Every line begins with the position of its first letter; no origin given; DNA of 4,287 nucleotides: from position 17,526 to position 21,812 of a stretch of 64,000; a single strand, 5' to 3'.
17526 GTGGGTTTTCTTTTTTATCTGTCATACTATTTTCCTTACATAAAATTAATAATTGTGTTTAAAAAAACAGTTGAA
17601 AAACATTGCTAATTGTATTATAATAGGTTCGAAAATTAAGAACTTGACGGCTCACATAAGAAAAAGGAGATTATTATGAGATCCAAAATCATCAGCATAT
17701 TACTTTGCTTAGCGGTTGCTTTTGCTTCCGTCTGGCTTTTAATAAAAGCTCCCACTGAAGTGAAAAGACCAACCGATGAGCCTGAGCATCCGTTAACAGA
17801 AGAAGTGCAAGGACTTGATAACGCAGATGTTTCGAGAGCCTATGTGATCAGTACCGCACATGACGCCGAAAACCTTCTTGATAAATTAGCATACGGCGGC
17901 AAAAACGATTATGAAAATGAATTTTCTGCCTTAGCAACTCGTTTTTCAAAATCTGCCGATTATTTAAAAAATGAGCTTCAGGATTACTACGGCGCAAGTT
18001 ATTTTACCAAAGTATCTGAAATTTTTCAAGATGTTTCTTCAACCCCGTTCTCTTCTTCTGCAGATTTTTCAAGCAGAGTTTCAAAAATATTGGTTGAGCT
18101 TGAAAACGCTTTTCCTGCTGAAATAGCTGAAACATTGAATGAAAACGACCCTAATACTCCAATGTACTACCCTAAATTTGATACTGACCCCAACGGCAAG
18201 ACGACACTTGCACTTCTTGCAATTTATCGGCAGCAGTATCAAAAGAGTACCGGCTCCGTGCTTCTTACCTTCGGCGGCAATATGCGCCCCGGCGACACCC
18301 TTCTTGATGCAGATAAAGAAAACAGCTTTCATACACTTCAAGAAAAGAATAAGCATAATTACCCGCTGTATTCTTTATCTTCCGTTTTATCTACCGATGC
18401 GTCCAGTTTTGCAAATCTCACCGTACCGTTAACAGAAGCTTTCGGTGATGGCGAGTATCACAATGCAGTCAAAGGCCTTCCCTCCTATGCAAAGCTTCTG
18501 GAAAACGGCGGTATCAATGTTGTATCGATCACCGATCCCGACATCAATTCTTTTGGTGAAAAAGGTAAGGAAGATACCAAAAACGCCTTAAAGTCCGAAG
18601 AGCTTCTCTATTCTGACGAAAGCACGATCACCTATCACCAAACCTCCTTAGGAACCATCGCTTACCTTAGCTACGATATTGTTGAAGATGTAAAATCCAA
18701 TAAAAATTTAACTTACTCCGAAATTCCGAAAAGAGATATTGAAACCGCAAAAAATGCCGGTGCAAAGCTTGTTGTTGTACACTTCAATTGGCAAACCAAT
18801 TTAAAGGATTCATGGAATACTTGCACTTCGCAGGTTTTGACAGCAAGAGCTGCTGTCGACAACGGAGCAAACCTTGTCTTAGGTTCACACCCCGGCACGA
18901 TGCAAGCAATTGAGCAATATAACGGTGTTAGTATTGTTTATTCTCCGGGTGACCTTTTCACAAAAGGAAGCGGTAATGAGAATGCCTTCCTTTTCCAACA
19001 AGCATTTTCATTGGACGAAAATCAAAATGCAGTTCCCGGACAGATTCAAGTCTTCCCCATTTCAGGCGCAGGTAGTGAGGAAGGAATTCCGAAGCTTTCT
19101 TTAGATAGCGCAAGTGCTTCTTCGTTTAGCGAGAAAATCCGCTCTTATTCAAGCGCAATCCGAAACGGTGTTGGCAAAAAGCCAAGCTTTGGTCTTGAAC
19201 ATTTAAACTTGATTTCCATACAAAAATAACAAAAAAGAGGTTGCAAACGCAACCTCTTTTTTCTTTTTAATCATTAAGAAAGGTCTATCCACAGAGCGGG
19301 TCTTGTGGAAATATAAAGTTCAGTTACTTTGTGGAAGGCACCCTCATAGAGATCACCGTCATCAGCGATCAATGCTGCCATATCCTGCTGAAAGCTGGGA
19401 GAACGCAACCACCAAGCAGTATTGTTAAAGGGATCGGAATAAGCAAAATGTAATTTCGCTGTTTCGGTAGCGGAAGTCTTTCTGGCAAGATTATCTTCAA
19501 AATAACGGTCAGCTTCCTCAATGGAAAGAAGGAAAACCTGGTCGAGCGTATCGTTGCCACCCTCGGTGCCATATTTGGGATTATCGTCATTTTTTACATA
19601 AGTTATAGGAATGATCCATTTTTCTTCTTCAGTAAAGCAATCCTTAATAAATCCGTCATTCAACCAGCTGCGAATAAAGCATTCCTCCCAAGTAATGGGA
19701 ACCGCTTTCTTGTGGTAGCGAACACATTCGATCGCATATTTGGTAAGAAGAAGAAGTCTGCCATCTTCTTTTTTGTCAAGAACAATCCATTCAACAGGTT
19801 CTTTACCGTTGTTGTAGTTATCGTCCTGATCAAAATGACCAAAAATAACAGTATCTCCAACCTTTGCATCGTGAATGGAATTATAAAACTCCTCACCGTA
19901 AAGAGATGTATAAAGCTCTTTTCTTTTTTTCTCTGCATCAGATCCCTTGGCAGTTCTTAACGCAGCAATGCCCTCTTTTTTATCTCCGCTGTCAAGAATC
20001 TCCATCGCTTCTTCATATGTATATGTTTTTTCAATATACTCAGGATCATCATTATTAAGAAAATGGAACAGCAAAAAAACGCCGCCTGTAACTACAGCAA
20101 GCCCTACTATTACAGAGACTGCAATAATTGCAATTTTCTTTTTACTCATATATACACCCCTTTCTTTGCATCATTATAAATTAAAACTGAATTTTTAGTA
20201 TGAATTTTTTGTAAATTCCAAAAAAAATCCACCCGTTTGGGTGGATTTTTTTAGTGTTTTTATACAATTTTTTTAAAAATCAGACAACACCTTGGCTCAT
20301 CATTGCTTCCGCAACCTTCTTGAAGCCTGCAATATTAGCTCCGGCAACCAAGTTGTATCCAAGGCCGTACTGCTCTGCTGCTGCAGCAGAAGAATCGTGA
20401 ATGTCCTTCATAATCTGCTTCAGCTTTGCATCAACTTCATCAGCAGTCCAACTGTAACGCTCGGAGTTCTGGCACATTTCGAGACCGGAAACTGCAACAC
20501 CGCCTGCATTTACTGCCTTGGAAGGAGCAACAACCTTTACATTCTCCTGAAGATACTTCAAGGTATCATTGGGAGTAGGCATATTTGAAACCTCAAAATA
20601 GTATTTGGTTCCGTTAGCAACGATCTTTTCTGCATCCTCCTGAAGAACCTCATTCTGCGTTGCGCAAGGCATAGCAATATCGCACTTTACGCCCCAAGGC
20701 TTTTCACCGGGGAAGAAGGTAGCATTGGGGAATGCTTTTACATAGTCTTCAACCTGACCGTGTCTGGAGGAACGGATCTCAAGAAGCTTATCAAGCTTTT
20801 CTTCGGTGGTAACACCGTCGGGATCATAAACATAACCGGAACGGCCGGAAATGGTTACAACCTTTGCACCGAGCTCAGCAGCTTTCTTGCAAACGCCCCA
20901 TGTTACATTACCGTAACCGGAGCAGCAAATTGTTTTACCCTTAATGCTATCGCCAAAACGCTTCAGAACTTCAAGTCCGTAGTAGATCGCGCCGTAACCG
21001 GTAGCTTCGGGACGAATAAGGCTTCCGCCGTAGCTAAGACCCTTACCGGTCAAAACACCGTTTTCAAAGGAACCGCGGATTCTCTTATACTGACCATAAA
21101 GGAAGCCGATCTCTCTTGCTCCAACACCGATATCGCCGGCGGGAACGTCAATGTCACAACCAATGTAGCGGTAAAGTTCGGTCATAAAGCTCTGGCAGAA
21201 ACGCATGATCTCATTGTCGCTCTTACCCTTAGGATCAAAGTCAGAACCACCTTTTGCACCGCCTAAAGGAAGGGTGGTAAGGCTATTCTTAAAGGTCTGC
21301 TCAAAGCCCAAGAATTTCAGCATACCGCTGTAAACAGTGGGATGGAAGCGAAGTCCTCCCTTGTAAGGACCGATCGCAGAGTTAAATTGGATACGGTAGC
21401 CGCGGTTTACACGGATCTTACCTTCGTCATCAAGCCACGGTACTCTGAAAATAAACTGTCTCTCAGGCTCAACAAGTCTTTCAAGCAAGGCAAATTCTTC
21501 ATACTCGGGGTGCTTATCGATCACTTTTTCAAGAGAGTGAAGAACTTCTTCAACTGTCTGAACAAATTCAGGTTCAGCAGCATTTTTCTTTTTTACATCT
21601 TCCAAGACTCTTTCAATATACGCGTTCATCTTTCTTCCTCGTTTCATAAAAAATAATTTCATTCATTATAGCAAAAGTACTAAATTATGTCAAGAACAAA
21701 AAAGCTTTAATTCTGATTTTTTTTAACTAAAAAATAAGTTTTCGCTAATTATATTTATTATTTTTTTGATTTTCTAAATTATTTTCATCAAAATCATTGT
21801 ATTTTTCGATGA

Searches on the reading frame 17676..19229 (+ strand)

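Call 90: search_protein_families(library=pfam, proteins=[window:17676-19229:+], max_evalue=0.00001)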
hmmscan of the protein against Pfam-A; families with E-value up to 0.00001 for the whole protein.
window:17676-19229:+ (517 aa): 1 family
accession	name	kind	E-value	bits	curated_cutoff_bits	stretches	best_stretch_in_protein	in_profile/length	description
PF09587.15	PGA_cap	-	1.2e-21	77.8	27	1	206-427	6-251/255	Bacterial capsule synthesis protein PGA_cap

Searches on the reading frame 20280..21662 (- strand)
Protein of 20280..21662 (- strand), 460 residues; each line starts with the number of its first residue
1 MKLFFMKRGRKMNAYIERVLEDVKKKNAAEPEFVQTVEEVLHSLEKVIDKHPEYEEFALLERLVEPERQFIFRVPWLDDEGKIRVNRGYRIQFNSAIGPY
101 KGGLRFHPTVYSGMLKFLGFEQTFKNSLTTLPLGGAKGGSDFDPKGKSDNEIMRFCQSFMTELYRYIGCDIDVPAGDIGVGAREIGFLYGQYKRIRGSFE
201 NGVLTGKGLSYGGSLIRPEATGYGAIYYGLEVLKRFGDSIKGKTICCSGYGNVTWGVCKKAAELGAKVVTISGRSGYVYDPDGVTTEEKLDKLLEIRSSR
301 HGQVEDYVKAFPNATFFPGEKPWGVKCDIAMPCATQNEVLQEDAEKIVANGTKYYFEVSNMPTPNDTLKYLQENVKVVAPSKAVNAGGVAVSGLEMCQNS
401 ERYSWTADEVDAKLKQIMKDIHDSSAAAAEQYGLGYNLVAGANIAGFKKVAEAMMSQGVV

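Call 90: search_protein_families(library=pfam, proteins=[window:20280-21662:-], max_evalue=0.00001)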
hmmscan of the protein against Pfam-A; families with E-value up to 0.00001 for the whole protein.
window:20280-21662:- (460 aa): 2 families
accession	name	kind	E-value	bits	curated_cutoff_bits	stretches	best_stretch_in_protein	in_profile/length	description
PF00208.27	ELFV_dehydrog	-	3e-79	266.6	23.4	1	212-458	1-241/241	Glutamate/Leucine/Phenylalanine/Valine dehydrogenase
PF02812.23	ELFV_dehydrog_N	-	2.5e-51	173.2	25.3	1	66-193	1-128/129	Glu/Leu/Phe/Val dehydrogenase, dimerisation domain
